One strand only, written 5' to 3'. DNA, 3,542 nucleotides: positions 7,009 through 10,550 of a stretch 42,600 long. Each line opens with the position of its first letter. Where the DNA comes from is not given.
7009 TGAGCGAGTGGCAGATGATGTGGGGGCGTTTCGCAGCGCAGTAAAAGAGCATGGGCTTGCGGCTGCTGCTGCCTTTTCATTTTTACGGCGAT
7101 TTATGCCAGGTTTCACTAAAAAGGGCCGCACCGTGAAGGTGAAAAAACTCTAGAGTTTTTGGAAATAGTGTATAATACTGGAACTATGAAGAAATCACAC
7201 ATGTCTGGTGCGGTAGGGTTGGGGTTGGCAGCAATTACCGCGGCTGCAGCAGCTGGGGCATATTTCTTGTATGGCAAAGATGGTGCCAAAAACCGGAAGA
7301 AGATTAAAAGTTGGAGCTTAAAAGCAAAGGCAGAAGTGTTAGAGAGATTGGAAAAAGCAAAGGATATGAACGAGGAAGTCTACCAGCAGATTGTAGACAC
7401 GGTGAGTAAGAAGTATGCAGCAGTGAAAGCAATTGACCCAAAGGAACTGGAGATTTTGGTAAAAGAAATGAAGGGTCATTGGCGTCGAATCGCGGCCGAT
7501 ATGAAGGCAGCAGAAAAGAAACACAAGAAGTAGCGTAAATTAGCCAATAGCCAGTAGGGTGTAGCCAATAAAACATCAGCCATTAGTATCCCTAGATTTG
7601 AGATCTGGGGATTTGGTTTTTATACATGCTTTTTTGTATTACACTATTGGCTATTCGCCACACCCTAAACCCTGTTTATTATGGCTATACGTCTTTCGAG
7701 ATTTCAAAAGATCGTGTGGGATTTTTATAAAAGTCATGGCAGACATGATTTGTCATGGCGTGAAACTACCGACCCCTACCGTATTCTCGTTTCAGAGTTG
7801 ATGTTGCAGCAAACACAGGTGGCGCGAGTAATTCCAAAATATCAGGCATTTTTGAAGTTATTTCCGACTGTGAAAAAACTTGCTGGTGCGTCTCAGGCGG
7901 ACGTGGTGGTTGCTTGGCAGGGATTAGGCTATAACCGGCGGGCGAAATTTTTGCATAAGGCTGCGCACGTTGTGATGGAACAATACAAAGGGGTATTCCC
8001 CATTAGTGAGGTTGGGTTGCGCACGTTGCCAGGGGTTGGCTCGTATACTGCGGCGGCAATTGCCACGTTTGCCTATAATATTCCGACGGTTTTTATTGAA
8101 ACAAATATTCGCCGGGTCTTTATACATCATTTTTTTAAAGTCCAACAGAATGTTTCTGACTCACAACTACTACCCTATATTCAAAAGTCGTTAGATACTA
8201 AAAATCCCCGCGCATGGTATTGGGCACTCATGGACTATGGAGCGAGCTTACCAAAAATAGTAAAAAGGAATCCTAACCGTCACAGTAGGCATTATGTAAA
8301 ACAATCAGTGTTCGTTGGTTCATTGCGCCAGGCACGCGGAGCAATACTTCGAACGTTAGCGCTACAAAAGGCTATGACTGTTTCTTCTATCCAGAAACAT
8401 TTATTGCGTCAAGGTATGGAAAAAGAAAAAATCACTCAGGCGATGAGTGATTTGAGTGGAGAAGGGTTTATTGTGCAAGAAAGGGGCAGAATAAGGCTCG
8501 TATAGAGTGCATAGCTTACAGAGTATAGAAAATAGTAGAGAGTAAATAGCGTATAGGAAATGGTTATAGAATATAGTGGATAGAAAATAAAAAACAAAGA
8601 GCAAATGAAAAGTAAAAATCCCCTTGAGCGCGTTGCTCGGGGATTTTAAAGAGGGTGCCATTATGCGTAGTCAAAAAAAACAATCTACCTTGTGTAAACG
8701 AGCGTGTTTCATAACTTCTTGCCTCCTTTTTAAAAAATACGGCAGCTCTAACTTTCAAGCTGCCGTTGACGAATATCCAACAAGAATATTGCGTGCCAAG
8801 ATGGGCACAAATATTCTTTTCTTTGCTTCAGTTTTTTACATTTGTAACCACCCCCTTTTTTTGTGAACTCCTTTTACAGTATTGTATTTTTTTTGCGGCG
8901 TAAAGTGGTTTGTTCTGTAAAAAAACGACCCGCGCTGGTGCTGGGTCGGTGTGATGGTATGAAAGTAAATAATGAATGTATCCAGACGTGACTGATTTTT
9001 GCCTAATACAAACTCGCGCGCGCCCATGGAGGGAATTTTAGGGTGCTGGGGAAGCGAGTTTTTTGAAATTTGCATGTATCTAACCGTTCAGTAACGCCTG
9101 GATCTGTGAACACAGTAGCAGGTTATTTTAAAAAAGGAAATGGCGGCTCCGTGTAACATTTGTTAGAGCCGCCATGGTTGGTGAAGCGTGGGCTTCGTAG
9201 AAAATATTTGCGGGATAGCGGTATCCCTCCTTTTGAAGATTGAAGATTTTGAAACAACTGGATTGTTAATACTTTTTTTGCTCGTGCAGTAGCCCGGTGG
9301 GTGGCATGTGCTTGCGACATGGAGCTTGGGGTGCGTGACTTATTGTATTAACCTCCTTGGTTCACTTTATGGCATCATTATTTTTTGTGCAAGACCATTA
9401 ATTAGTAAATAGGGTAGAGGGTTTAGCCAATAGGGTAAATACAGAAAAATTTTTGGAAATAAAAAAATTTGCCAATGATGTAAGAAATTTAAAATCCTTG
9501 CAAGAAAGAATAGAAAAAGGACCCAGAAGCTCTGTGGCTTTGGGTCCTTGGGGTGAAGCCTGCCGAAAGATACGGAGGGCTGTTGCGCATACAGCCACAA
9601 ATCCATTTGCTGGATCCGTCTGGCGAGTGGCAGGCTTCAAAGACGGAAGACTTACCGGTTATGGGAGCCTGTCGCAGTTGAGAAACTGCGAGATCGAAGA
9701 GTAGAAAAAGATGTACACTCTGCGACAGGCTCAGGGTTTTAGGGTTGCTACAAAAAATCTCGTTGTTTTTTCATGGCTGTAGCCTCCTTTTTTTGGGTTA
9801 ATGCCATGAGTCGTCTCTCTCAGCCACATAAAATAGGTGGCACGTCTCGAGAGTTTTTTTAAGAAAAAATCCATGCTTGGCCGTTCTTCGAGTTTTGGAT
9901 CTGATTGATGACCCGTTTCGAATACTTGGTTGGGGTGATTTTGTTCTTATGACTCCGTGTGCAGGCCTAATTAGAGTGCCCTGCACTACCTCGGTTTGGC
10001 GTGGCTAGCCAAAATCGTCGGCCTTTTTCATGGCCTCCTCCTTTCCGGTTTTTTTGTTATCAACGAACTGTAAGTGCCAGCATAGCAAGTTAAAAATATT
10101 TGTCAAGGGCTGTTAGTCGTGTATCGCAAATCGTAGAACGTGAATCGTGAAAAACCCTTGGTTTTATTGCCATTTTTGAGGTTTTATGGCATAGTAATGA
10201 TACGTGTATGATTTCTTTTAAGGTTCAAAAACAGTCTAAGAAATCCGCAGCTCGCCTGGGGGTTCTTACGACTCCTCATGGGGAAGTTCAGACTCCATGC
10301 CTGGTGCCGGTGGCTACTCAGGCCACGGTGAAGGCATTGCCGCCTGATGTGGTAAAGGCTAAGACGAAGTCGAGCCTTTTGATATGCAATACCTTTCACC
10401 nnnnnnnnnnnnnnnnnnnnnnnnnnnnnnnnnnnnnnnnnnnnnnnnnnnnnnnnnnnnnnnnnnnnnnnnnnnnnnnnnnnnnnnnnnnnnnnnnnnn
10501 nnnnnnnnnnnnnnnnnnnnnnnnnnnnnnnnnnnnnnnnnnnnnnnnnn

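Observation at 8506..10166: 1.66 kb ORF-poor island L: convergent and divergent mini-units, tiny SD-led ORFs and relics of the micro-protein family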

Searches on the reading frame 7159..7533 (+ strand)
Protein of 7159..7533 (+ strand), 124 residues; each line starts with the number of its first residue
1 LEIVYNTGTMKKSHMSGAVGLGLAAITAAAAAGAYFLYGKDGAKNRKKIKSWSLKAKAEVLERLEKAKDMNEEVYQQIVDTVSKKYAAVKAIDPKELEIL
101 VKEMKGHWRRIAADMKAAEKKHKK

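Call 7: search_protein_families(library=pfam, proteins=[window:7159-7533:+])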
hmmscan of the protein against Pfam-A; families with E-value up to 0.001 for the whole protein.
window:7159-7533:+ (124 aa): 1 family
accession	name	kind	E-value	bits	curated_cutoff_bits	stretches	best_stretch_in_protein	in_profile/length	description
PF12732.12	YtxH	-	0.00029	21.6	37.5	1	22-90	3-67/71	YtxH-like protein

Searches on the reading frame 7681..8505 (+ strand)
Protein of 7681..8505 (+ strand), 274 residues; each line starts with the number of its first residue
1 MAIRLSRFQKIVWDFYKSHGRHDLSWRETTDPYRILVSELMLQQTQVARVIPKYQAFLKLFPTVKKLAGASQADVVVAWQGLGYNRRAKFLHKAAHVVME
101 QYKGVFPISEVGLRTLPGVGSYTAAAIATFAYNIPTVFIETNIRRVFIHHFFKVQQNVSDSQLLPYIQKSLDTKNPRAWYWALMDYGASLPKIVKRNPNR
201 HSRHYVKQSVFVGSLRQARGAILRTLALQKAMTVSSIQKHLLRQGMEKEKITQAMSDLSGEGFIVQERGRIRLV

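Call 7: search_protein_families(library=pfam, proteins=[window:7681-8505:+])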
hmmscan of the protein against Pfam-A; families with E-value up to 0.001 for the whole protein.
window:7681-8505:+ (274 aa): 2 families
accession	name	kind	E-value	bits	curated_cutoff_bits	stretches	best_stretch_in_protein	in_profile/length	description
PF00730.31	HhH-GPD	-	1.3e-15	58.1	26.2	1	37-152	1-88/108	HhH-GPD superfamily base excision DNA repair protein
PF00633.29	HHH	-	0.00012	22.2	24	1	102-129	2-29/30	Helix-hairpin-helix motif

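Call 12: find_encoding_contigs(protein=window:7681-8505:+, flank=10000, max_places=10)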
Protein window:7681-8505:+ (274 aa): no gene with exactly this product is on record in the collection.

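Call 54: find_homologous_proteins(query=window:7681-8505:+, max_evalue=1e-40)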
Query window:7681-8505:+ (274 aa): 6999 proteins with E <= 1e-40 among 8000 candidates; the best 120 are listed.
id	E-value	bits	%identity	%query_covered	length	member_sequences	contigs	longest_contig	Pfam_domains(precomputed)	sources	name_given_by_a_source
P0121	2.2e-178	609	100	100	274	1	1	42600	PF00730.32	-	-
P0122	2.2e-100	354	59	100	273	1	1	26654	PF00730.32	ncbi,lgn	-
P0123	7.5e-92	326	59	98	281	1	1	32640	PF00730.32,PF01978.26,PF00633.30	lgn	-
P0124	1.9e-91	324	56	100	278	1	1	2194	PF00730.32,PF00633.30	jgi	jgi:A/G-specific adenine glycosylase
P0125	4.6e-91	323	60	95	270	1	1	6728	PF00730.32,PF00633.30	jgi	jgi:A/G-specific adenine glycosylase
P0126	1.0e-90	322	62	86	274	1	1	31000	PF00730.32,PF00633.30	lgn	-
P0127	1.6e-90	321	56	97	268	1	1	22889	PF00730.32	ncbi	-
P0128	7.0e-90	319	58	100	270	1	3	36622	PF00730.32,PF00633.30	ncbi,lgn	-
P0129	7.3e-90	319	57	96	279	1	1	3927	PF00730.32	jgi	jgi:A/G-specific adenine glycosylase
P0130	8.5e-90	319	54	97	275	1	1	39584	PF00730.32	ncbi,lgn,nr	ncbi:A/G-specific adenine glycosylase [Candidatus Kaiserbacteria bacterium]|nr:A/G-specific adenine 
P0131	9.3e-90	319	56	95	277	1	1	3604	PF00730.32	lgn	-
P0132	1.3e-89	318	59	94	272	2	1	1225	PF00730.32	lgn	-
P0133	2.3e-89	318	58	97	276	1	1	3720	PF00730.32,PF00633.30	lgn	-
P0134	4.4e-89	317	53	98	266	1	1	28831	PF00730.32,PF00633.30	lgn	-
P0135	5.4e-89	316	56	96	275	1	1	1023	PF00730.32,PF00633.30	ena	-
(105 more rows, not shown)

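Call 55: find_encoding_contigs(protein=P0123, flank=6000, max_places=2)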
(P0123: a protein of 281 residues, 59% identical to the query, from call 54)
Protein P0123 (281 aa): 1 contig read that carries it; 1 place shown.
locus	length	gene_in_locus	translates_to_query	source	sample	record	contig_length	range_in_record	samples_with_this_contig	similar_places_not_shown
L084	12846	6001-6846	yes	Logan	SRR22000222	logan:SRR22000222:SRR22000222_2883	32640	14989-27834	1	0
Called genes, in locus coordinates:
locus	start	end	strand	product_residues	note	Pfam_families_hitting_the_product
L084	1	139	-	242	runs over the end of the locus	PF01479:S4, PF00849:PseudoU_synth_2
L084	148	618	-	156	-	-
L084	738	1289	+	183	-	PF23477:zf_Tbcl_2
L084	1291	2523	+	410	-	PF00070:Pyr_redox (faint), PF00890:FAD_binding_2, PF01266:DAO (weak), PF03486:HI0933_like, PF07992:Pyr_redox_2 (weak), PF12831:FAD_oxidored, PF13450:NAD_binding_8 (weak), PF22780:HI0933_like_1st, +2 more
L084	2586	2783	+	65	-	-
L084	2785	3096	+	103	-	PF06305:LapA_dom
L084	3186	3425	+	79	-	PF01541:GIY-YIG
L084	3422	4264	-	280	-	PF02518:HATPase_c, PF14501:HATPase_c_5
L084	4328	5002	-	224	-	PF00072:Response_reg, PF00486:Trans_reg_C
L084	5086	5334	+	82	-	-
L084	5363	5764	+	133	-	-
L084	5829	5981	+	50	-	-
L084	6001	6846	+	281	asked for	PF00730:HhH-GPD, PF00633:HHH, PF01978:TrmB (faint)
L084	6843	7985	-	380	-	PF07690:MFS_1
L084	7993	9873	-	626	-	PF00753:Lactamase_B, PF12706:Lactamase_B_2, PF22505:RNase_J_b_CASP, PF17770:RNase_J_C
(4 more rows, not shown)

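Call 56: find_encoding_contigs(protein=P0126, flank=6000, max_places=2)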
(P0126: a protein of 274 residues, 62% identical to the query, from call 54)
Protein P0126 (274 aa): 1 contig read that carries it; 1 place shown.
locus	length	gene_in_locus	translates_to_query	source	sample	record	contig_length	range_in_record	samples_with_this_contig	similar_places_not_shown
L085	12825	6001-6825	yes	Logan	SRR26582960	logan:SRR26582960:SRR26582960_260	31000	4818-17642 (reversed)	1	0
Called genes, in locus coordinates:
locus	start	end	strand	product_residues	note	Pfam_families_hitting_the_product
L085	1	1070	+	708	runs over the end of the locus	PF19335:HMBD, PF00122:E1-E2_ATPase, PF08282:Hydrolase_3 (faint), PF00702:Hydrolase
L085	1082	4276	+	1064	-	PF00580:UvrD-helicase, PF13245:AAA_19, PF13604:AAA_30 (faint), PF13245:AAA_19 (weak), PF13538:UvrD_C_2 (faint), PF13361:UvrD_C, PF12705:PDDEXK_1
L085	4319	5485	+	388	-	-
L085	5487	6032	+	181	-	-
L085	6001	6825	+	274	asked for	PF00730:HhH-GPD, PF00633:HHH (weak)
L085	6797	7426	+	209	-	PF00730:HhH-GPD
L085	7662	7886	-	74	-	-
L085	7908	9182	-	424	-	PF01551:Peptidase_M23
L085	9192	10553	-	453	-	PF00749:tRNA-synt_1c, PF19269:Anticodon_2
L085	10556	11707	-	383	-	PF03033:Glyco_transf_28, PF04101:Glyco_tran_28_C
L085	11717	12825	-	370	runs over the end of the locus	PF01098:FTSW_RODA_SPOVE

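Call 57: find_encoding_contigs(protein=P0128, flank=6000, max_places=2)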
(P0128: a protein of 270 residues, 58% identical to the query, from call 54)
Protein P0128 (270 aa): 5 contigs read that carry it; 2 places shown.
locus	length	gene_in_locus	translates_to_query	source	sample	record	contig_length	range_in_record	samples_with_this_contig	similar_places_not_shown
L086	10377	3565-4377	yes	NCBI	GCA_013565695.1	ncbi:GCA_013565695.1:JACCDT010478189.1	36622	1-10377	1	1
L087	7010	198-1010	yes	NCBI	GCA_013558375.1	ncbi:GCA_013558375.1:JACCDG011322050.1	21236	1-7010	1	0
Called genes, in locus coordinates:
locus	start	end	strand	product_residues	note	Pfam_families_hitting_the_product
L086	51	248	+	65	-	-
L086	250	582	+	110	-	PF06305:LapA_dom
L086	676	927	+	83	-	PF01541:GIY-YIG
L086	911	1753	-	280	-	PF00512:HisKA (weak), PF02518:HATPase_c, PF14501:HATPase_c_5 (weak)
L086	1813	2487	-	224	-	PF00072:Response_reg, PF00486:Trans_reg_C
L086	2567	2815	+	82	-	-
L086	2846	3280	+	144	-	-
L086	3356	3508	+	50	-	-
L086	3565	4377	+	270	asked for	PF00730:HhH-GPD, PF00633:HHH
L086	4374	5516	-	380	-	PF07690:MFS_1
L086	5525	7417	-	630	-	PF00753:Lactamase_B, PF12706:Lactamase_B_2, PF22505:RNase_J_b_CASP, PF17770:RNase_J_C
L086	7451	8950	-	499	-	PF00496:SBP_bac_5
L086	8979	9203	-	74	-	PF03840:SecG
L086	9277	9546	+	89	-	PF00166:Cpn10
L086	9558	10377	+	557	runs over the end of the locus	PF00118:Cpn60_TCP1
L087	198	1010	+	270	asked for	PF00730:HhH-GPD, PF00633:HHH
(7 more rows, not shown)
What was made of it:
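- Closest known: STAB-SD and ribosome-mediated 5' stabilisers of Gram-positive mRNAs. Same: CPR relatives encode RNase J (calls 55, 57).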

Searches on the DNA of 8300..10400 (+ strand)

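Call 4: search_rna_families(source=window, start=8300, end=10400, threshold=evalue, max_evalue=10, show_alignments=3)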
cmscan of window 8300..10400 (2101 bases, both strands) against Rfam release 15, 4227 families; matches with E-value up to 10: 8.
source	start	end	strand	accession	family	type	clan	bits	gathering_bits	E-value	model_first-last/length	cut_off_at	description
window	8722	8925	-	RF03532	SQ2397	Cis-reg;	-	19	100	2.2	1-243/243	no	Cis-regulator of HTH transcription factor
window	9470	9540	+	RF01298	snoU25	Gene; snRNA; snoRNA; CD-box;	-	18.4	50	1.5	1-69/69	no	Small nucleolar RNA U25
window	8733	8845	-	RF01743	leu-phe_leader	Cis-reg; leader;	-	18.1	70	8.4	1-162/162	no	leu/phe leader RNA from Lactococcus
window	8612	8690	-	RF02399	NsiR1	Gene; sRNA;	-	18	39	2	1-60/60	no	Nitrogen stress-induced RNA 1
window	8766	8828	+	RF02066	STnc320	Gene; sRNA;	-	17.3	50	5.2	1-55/55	no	Salmonella enterica sRNA STnc320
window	10152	10226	-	RF01189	sn1502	Gene; snRNA; snoRNA; CD-box;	-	15.8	60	10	1-87/87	no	Small nucleolar RNA sn1502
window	9665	9732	+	RF02901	AaHKsRNA41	Gene; sRNA;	-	14.8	97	2.3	16-87/187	no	Aggregatibacter sRNA 41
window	8314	8442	+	RF01894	PCA3_2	Gene; lncRNA;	-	10.2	100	4.6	288-409/409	no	Prostate cancer antigen RNA 3 conserved region 2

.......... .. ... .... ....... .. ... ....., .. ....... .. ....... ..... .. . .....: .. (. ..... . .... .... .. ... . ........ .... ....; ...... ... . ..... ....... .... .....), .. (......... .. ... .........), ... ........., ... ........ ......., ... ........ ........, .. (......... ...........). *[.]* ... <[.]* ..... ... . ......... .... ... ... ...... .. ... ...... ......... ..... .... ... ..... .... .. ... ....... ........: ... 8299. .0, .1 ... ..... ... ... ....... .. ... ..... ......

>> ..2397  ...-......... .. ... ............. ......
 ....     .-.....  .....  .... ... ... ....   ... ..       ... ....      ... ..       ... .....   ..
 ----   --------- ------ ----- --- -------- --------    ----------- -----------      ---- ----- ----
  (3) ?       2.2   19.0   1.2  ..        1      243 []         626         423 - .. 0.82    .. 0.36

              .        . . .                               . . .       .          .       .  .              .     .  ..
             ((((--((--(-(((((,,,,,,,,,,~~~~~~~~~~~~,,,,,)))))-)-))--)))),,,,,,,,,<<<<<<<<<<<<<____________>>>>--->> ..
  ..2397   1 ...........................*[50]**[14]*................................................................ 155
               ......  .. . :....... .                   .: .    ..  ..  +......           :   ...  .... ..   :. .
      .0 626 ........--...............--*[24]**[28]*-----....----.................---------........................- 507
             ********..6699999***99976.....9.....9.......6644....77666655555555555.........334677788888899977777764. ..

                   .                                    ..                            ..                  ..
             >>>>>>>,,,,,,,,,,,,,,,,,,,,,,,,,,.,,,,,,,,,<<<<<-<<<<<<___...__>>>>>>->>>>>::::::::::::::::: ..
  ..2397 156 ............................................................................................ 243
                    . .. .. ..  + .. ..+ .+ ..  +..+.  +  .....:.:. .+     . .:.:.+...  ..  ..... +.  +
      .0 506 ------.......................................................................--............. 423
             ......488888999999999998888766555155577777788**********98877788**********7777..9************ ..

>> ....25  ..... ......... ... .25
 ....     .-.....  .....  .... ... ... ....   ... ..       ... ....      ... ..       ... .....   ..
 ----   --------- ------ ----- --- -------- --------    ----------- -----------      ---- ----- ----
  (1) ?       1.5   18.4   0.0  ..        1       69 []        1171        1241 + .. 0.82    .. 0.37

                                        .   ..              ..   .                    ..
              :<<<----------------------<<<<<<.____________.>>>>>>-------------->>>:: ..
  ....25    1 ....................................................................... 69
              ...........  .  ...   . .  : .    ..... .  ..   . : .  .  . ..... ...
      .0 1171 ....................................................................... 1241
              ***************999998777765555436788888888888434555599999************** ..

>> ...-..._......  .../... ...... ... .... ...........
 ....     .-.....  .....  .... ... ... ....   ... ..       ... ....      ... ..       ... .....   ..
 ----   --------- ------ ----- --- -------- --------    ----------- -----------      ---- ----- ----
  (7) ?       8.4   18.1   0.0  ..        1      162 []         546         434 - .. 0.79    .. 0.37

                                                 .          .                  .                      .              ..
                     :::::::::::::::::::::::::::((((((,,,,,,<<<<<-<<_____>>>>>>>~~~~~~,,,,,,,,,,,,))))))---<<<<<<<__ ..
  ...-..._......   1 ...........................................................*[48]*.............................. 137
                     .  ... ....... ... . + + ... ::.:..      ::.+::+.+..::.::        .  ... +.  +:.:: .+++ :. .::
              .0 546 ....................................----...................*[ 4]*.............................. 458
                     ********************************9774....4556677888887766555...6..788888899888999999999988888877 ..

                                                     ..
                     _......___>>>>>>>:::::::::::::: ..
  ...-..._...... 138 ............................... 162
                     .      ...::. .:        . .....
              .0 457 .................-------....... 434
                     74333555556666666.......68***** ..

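Call 29: search_dna_similar(query=window:8506-10207:+, collection=phages, mode=distant, max_evalue=0.01)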
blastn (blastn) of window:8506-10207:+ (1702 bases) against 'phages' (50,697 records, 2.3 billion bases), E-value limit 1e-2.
No match.

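Call 30: search_dna_similar(query=window:8506-10207:+, collection=plasmids, mode=distant, max_evalue=0.01)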
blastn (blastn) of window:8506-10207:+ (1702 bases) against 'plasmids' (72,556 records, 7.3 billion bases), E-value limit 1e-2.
No match.
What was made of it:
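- Tried and rejected: blastn of the island against phage and plasmid collections: no match (calls 29, 30).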

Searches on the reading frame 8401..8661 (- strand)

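Call 28: search_protein_families(library=pfam, max_evalue=1, proteins=[window:8401-8661:-])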
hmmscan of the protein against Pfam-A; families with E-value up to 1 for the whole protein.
window:8401-8661:- (86 aa): 1 family
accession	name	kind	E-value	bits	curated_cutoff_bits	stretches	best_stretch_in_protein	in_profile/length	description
PF05296.19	TAS2R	-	0.017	14.7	22.2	1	3-54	224-276/303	Taste receptor protein (TAS2R)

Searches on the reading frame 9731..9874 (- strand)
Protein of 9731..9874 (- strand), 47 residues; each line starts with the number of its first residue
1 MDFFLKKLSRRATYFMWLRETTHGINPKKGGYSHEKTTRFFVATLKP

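Call 28: search_protein_families(library=pfam, max_evalue=1, proteins=[window:9731-9874:-])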
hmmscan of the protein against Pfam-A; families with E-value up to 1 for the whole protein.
window:9731-9874:- (47 aa): 0 families
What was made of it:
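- On Protein-coding gene (62-aa ORF 9986-9798): No Pfam hit (call 28).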
